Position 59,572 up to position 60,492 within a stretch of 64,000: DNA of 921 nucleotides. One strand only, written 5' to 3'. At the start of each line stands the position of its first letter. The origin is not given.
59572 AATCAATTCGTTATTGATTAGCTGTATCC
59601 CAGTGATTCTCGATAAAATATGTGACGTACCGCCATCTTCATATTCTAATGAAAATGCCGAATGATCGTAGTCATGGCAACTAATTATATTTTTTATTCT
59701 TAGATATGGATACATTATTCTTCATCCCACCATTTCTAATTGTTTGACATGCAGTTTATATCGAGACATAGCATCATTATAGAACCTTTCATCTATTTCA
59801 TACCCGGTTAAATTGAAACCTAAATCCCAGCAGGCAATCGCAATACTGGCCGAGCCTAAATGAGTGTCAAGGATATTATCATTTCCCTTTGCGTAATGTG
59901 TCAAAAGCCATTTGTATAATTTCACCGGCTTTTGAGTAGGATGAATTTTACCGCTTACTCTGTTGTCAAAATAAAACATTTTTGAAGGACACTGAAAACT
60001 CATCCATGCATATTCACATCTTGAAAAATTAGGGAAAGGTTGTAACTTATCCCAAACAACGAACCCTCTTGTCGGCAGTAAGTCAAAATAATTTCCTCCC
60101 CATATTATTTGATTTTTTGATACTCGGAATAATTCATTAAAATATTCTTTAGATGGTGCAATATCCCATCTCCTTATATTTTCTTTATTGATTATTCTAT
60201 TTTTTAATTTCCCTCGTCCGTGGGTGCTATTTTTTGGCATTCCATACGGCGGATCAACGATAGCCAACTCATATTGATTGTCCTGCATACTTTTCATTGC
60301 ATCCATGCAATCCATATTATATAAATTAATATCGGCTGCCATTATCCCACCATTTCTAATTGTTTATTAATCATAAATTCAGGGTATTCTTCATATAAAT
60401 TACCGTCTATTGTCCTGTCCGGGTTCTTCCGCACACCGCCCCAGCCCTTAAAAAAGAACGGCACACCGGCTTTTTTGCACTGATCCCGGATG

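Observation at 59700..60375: DNA methyltransferase gene exactly bracketed by a 21-bp direct repeat that also encodes the C-terminus 'KQLEMVG' of two different proteins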

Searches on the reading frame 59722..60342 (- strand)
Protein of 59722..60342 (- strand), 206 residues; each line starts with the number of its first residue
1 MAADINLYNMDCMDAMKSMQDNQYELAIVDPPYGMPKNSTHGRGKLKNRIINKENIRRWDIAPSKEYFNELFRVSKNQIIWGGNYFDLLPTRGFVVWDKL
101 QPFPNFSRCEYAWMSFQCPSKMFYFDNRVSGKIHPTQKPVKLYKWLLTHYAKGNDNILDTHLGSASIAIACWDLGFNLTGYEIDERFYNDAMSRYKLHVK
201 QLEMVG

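Call 4: search_protein_families(library=pfam, proteins=[window:59722-60342:-], max_evalue=0.01)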
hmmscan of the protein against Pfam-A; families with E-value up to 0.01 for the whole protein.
window:59722-60342:- (206 aa): 1 family
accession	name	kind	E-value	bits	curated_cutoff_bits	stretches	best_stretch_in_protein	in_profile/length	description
PF01555.25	N6_N4_Mtase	-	8.3e-14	52.5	26.7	1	128-191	159-219/221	DNA methylase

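Call 8: find_encoding_contigs(protein=window:59722-60342:-, flank=6000, max_places=10)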
Protein window:59722-60342:- (206 aa): no gene with exactly this product is on record in the collection.

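Call 12: find_related_loci(query=window:59722-60342:-, collection=viral_contigs, flank=6000)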
Query window:59722-60342:- (206 aa) in viral_contigs; peptide patterns used: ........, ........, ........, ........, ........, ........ (x = any residue, [..] = any of these).
468 stretches matched a pattern; 457 encode a relative of the query (tblastn E <= 1e-3); the best 80 are kept; 80 distinct loci.
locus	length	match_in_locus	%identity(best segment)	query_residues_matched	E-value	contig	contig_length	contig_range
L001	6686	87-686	61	5-204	2e-83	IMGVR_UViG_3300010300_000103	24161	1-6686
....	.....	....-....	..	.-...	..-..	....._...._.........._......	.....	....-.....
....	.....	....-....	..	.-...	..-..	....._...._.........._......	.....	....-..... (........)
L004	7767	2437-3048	58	3-206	4e-80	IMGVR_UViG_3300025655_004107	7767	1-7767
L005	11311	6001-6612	58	3-206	4e-80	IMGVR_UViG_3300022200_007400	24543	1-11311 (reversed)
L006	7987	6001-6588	61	5-201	4e-80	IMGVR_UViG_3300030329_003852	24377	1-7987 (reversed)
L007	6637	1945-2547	61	5-204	8e-80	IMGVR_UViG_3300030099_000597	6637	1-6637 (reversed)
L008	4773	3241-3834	60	3-201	9e-80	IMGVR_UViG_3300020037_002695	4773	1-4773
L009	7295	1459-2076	59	3-206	2e-79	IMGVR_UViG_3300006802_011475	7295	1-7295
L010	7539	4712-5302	63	11-204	2e-79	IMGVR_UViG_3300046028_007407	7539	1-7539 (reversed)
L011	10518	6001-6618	59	3-206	2e-79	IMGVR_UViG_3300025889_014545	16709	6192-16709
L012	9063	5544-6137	60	7-201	2e-79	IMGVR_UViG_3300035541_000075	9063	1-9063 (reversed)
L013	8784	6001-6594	60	7-201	2e-79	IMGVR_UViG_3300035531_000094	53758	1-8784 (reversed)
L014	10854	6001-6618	58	3-206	3e-79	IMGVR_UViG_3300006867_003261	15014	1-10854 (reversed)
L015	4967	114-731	58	3-206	3e-79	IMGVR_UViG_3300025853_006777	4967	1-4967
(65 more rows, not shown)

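Call 22: search_protein_families(library=ncbifam, proteins=[window:59722-60342:-], max_evalue=0.01)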
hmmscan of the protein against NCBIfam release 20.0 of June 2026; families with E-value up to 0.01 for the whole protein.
window:59722-60342:- (206 aa): 3 families
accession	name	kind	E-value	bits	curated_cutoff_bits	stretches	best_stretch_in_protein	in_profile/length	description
NF050803.1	DnaMtaseCcrMCaul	equivalog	1.1e-10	41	830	1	130-196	182-248/350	adenine-specific DNA-methyltransferase CcrM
NF010253.0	PRK13699.1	subfamily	1.7e-09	37.7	244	1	131-195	141-205/226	DNA methyltransferase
NF008572.0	PRK11524.1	equivalog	1.1e-07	31.2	292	1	134-194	195-255/294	adenine-specific DNA-methyltransferase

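Call 23: find_homologous_proteins(query=window:59722-60342:-, max_evalue=1e-40)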
Query window:59722-60342:- (206 aa): 7636 proteins with E <= 1e-40 among 8000 candidates; the best 120 are listed.
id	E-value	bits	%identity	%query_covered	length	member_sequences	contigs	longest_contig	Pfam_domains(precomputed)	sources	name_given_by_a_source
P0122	1.0e-142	491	100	100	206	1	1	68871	PF01555.25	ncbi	-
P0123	2.8e-94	333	71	97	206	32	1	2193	PF01555.25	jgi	-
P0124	3.5e-90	320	69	98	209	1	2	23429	PF01555.25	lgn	-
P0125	8.6e-90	318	70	97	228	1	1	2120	PF01555.25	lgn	-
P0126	1.5e-89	318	69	97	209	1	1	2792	PF01555.25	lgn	-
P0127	3.5e-89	316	68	98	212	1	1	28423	PF01555.25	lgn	-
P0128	7.9e-89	315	66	97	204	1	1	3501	PF01555.25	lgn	-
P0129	1.9e-88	314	67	98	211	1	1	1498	PF01555.25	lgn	-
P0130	2.9e-88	313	67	98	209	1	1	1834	PF01555.25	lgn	-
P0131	6.3e-88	312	64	98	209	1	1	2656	PF01555.25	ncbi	-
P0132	6.6e-88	312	63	99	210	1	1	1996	PF01555.25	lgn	-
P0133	1.0e-87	312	64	98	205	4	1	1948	PF01555.25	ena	-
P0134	2.2e-87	311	63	98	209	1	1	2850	PF01555.25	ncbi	-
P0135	3.8e-87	310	63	98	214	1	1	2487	PF01555.25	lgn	-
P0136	7.3e-87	309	70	93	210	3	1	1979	PF01555.25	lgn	-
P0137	8.1e-87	309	67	97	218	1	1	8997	PF01555.25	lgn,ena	-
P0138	8.9e-87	309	65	96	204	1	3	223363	PF01555.25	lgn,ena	-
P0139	9.6e-87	308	65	98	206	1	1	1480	PF01555.25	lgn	-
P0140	1.4e-86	308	65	96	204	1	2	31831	PF01555.25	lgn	-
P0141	1.4e-86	308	65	96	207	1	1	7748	PF01555.25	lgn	-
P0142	2.1e-86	307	65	96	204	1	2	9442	PF01555.25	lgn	-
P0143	3.6e-86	307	65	96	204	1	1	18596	PF01555.25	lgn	-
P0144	7.3e-86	306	65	95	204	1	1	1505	PF01555.25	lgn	-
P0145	7.5e-86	306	63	98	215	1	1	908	PF01555.25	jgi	jgi:site-specific DNA-methyltransferase (adenine-specific)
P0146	1.5e-85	305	62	96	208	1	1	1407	PF01555.25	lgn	-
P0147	1.6e-85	305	62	99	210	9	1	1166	PF01555.25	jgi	jgi:site-specific DNA-methyltransferase (adenine-specific)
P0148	2.2e-85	304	65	96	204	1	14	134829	PF01555.25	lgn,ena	-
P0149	2.7e-85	304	62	97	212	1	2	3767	PF01555.25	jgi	jgi:site-specific DNA-methyltransferase (adenine-specific)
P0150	2.9e-85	304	65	96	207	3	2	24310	PF01555.25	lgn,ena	-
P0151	1.3e-84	302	64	96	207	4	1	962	PF01555.25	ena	-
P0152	2.4e-84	301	67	97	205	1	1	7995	PF01555.25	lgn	-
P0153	2.4e-84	301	62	96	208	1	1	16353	PF01555.25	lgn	-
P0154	3.1e-84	300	63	97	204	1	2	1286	PF01555.25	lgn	-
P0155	4.6e-84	300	66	95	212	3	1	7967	PF01555.25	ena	-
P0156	4.6e-84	300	66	96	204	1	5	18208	PF01555.25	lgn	-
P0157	7.1e-84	299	62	98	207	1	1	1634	PF01555.25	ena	-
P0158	8.4e-84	299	66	96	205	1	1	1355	PF01555.25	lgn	-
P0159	1.5e-83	298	64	96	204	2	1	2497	PF01555.25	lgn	-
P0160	1.6e-83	298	63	97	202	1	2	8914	PF01555.25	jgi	jgi:site-specific DNA-methyltransferase (adenine-specific)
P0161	2.8e-83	297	63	95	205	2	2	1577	PF01555.25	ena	-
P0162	4.6e-83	296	66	95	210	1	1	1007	PF01555.25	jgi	jgi:site-specific DNA-methyltransferase (adenine-specific)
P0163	6.4e-83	296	62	96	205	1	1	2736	PF01555.25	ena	-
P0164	7.1e-83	296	66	95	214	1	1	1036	PF01555.25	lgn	-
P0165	1.1e-82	295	63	98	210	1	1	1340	PF01555.25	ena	-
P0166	1.1e-82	295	63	96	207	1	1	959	PF01555.25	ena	-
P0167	1.9e-82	294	63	97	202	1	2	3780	PF01555.25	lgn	-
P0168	2.4e-82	294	66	95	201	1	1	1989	PF01555.25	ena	-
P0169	3.3e-82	294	62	96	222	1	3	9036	PF01555.25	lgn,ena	-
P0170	7.0e-82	293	62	97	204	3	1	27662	PF01555.25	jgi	jgi:site-specific DNA-methyltransferase (adenine-specific)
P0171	8.6e-82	292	63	95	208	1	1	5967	PF01555.25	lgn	-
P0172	8.8e-82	292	64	97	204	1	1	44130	PF01555.25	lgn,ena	-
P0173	1.1e-81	292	62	94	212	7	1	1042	PF01555.25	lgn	-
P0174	1.3e-81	292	63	97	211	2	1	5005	PF01555.25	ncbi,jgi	ncbi:MAG: DNA methyltransferase [Anaerovoracaceae bacterium]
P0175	1.6e-81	291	63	96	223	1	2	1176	PF01555.25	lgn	-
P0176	3.1e-81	291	62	96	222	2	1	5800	PF01555.25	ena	-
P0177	4.3e-81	290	58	97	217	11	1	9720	PF01555.25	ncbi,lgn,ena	-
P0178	5.0e-81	290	62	95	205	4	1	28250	PF01555.25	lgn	-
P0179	5.4e-81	290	64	94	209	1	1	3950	PF01555.25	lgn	-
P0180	6.0e-81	290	61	98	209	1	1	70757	PF01555.25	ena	-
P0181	1.1e-80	289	62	97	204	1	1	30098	PF01555.25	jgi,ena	-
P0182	1.1e-80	289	59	99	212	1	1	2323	PF01555.25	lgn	-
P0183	1.2e-80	289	62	96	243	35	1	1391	PF01555.25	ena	-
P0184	1.6e-80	288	63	94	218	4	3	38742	PF01555.25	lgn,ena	-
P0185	1.6e-80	288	62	97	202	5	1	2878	PF01555.25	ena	-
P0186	1.8e-80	288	64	97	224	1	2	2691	PF01555.25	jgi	jgi:site-specific DNA-methyltransferase (adenine-specific)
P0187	2.0e-80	288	60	95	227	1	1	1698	PF01555.25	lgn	-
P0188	2.1e-80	288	64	98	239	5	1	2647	PF01555.25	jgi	jgi:site-specific DNA-methyltransferase (adenine-specific)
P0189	2.6e-80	287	64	95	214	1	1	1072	PF01555.25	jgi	jgi:site-specific DNA-methyltransferase (adenine-specific)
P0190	3.0e-80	287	63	96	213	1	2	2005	PF01555.25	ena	-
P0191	3.2e-80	287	63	94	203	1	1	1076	PF01555.25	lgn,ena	-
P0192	3.5e-80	287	60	97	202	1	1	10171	PF01555.25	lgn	-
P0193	3.7e-80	287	61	98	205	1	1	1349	PF01555.25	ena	-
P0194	4.1e-80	287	61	96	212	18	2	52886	PF01555.25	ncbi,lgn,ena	-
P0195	4.8e-80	287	61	97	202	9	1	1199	PF01555.25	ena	-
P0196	5.3e-80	286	60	94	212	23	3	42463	PF01555.25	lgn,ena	-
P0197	5.4e-80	286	62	96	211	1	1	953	PF01555.25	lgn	-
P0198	6.5e-80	286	61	97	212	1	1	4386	PF01555.25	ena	-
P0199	6.8e-80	286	62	96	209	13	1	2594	PF01555.25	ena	-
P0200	7.3e-80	286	62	97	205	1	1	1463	PF01555.25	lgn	-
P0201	9.5e-80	286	61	96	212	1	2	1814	PF01555.25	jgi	-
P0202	9.6e-80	286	61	97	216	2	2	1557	PF01555.25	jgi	-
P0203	9.8e-80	286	63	96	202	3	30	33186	PF01555.25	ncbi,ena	-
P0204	1.1e-79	285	64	95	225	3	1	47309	PF01555.25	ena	-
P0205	1.3e-79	285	63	95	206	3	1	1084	PF01555.25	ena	-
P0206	1.3e-79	285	60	97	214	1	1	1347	PF01555.25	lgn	-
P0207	1.3e-79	285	64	95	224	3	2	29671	PF01555.25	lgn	-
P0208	1.5e-79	285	62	92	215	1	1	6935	PF01555.25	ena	-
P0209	2.5e-79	284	61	97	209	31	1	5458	PF01555.25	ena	-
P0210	2.6e-79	284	61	96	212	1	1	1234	PF01555.25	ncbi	-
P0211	2.7e-79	284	60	98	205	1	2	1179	PF01555.25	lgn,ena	-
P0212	2.9e-79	284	63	97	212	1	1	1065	PF01555.25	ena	-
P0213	2.9e-79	284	59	97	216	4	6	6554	PF01555.25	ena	-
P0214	3.5e-79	284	61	96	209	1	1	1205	PF01555.25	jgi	jgi:site-specific DNA-methyltransferase (adenine-specific)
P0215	3.9e-79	284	61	98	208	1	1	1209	PF01555.25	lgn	-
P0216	4.0e-79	284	61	98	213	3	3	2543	PF01555.25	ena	-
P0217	4.4e-79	283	58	96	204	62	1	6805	PF01555.25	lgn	-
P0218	4.9e-79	283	61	96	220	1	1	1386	PF01555.25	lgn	-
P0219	5.3e-79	283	61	97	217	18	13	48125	PF01555.25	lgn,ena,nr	nr:MAG TPA: adenine specific DNA methyltransferase [Caudoviricetes sp.] DAX99550.1 MAG TPA: adenine 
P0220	6.4e-79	283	62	97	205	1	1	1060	PF01555.25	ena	-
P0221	6.7e-79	283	59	97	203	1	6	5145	PF01555.25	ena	-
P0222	6.9e-79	283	64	97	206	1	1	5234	PF01555.25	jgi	-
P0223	7.4e-79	283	60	96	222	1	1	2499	PF01555.25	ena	-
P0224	7.8e-79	283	60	96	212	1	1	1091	PF01555.25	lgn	-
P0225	8.7e-79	282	63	97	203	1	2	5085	PF01555.25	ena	-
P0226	8.8e-79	282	62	96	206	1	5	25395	PF01555.25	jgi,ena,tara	tara:strand:+ start:239 stop:859 length:621 start_codon:yes stop_codon:yes gene_type:complete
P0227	1.0e-78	282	61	93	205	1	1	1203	PF01555.25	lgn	-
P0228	1.0e-78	282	61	96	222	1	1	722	PF01555.25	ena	-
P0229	1.3e-78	282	61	97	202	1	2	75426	PF01555.25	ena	-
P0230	1.4e-78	282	61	96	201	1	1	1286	PF01555.25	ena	-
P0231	1.5e-78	282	61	96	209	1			PF01555.25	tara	tara:strand:+ start:1251 stop:1880 length:630 start_codon:yes stop_codon:yes gene_type:complete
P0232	1.6e-78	282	58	98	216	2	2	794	PF01555.25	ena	-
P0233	2.0e-78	281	61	96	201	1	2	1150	PF01555.25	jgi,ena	-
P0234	2.3e-78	281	63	95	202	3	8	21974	PF01555.25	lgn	-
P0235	2.5e-78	281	63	92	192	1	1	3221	PF01555.25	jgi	jgi:site-specific DNA-methyltransferase (adenine-specific)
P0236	2.5e-78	281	61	96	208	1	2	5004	PF01555.25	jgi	-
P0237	2.5e-78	281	60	97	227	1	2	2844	PF01555.25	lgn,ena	-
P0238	2.7e-78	281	62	97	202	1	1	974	PF01555.25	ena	-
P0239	3.6e-78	280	60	98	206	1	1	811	PF01555.25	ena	-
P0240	4.0e-78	280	60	96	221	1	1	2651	PF01555.25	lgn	-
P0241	4.1e-78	280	63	92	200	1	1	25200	PF01555.25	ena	-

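Call 33: find_encoding_contigs(protein=P0124, flank=5000, max_places=3)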
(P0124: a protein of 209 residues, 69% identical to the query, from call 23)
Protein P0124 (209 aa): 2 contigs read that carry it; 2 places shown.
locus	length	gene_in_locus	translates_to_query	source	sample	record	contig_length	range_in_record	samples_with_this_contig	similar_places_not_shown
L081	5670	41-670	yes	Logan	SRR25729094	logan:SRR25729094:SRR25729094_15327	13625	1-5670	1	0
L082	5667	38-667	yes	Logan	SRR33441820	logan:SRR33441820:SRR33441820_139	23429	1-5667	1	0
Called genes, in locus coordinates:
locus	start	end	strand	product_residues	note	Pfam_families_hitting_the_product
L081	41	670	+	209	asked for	PF01555:N6_N4_Mtase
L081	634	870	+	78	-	-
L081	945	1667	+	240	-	-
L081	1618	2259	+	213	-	-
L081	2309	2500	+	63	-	-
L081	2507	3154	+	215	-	-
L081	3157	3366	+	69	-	-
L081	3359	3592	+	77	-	-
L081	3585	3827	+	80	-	-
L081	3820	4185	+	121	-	-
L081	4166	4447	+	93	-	-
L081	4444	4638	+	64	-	-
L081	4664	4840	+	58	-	-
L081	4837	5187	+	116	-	-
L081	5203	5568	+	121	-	PF14359:DUF4406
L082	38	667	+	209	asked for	PF01555:N6_N4_Mtase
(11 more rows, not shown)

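Call 34: find_encoding_contigs(protein=P0137, flank=5000, max_places=3)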
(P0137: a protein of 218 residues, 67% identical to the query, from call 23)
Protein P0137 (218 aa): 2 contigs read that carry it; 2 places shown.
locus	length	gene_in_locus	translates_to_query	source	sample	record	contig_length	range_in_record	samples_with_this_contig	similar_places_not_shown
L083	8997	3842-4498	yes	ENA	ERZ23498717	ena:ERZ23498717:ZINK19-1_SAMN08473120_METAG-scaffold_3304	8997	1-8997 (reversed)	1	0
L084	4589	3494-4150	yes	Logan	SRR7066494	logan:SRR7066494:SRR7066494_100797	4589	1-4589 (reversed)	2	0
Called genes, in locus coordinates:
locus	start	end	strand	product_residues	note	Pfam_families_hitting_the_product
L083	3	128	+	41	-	?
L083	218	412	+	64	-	-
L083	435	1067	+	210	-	PF04404:ERF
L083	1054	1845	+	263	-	PF12705:PDDEXK_1 (weak), PF12684:DUF3799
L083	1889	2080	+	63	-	-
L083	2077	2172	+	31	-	-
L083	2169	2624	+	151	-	-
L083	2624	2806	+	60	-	-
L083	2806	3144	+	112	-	-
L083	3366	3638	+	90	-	-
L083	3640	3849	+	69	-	-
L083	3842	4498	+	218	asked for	PF01555:N6_N4_Mtase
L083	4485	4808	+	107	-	PF18909:dGTP_diPhyd_N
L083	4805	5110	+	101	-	-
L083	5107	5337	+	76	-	-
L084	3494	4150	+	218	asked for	PF01555:N6_N4_Mtase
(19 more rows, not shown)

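Call 62: search_protein_families(library=padloc, proteins=[window:59725-60342:-], max_evalue=0.01)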
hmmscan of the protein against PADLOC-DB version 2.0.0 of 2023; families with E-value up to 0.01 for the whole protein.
window:59725-60342:- (206 aa): 41 families (the best 25 are shown)
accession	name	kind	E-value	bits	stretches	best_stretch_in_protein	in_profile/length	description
PDLC03386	MTase_II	-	3.6e-48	161.7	1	57-197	5-153/171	Type II methyltransferase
PDLC03371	MTase_II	-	7.3e-24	82.7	2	127-200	185-257/260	Type II methyltransferase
PDLC03251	MTase_II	-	5.6e-18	63.2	1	108-192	179-263/282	Type II methyltransferase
PDLC03228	MTase_II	-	1.4e-14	52.5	2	132-198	142-208/227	Type II methyltransferase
PDLC03320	MTase_II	-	1.5e-13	48.6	2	134-195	213-274/289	Type II methyltransferase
PDLC03216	MTase_II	-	2.5e-13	47.8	2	131-197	191-257/364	Type II methyltransferase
PDLC03299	MTase_II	-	1.6e-11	42.3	2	131-196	193-258/296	Type II methyltransferase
PDLC03295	MTase_II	-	2.7e-11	41.5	2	132-197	202-268/292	Type II methyltransferase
PDLC03738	oMTase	-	2.2e-10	37.8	1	130-196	200-266/376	orphan methyltransferase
PDLC03302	MTase_II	-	2.7e-10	37.6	1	5-68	5-72/626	Type II methyltransferase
PDLC03308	MTase_II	-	1.5e-09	35.3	1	126-194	325-393/419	Type II methyltransferase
PDLC03339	MTase_II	-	1.6e-09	35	2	134-196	210-272/399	Type II methyltransferase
PDLC03353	MTase_II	-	2.5e-09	35.1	2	133-202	188-257/260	Type II methyltransferase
PDLC03241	MTase_II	-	6.7e-09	33.2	1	124-201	363-439/447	Type II methyltransferase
PDLC03387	MTase_II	-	2e-08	31.7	1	131-197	212-277/289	Type II methyltransferase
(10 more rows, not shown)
